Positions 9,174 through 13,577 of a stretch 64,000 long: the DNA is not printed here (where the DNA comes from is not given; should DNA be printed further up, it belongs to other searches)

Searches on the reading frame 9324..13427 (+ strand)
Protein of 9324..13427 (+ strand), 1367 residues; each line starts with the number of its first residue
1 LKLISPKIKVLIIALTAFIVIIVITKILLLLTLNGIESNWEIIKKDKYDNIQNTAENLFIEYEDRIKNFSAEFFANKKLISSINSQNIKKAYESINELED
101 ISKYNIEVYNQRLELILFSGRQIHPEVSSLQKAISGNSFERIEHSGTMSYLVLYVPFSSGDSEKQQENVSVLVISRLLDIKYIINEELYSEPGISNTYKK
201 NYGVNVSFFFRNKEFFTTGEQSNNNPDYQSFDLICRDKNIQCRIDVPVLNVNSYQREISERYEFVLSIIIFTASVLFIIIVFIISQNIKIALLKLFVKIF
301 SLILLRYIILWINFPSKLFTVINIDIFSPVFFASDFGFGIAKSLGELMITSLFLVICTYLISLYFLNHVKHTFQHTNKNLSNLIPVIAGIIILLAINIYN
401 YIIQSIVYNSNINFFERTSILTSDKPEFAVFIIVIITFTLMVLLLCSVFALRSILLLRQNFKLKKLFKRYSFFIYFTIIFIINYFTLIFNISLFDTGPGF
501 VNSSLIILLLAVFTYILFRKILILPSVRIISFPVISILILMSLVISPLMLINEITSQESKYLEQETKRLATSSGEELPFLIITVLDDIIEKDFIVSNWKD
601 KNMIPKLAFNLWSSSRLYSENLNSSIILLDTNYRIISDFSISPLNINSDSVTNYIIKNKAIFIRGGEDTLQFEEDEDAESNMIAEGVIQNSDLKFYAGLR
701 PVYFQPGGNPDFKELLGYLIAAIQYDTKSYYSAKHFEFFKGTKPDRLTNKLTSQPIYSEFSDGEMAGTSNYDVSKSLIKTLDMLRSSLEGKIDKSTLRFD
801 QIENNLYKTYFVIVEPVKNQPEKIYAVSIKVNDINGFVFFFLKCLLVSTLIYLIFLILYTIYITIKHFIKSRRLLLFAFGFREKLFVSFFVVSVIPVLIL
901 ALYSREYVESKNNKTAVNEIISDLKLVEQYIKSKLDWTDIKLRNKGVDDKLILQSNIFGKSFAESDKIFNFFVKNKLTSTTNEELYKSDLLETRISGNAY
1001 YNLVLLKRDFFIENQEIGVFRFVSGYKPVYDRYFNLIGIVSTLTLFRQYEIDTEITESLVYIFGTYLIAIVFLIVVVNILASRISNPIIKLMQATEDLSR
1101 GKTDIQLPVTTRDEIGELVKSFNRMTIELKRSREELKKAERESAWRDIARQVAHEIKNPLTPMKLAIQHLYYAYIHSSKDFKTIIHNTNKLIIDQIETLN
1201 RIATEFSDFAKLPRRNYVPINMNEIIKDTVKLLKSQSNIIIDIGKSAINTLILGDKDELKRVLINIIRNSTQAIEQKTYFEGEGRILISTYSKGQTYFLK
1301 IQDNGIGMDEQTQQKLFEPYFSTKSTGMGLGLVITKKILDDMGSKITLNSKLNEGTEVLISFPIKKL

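Call 90: search_protein_families(library=pfam, proteins=[window:9324-13427:+], max_evalue=0.00001)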
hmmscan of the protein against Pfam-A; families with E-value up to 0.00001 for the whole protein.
window:9324-13427:+ (1367 aa): 2 families
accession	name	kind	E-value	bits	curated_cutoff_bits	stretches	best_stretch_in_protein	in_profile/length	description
PF02518.31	HATPase_c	-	1.8e-19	70.7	26.4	1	1254-1365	1-110/111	Histidine kinase-, DNA gyrase B-, and HSP90-like ATPase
PF00672.30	HAMP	-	9.9e-13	48.6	25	1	1080-1130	2-52/53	HAMP domain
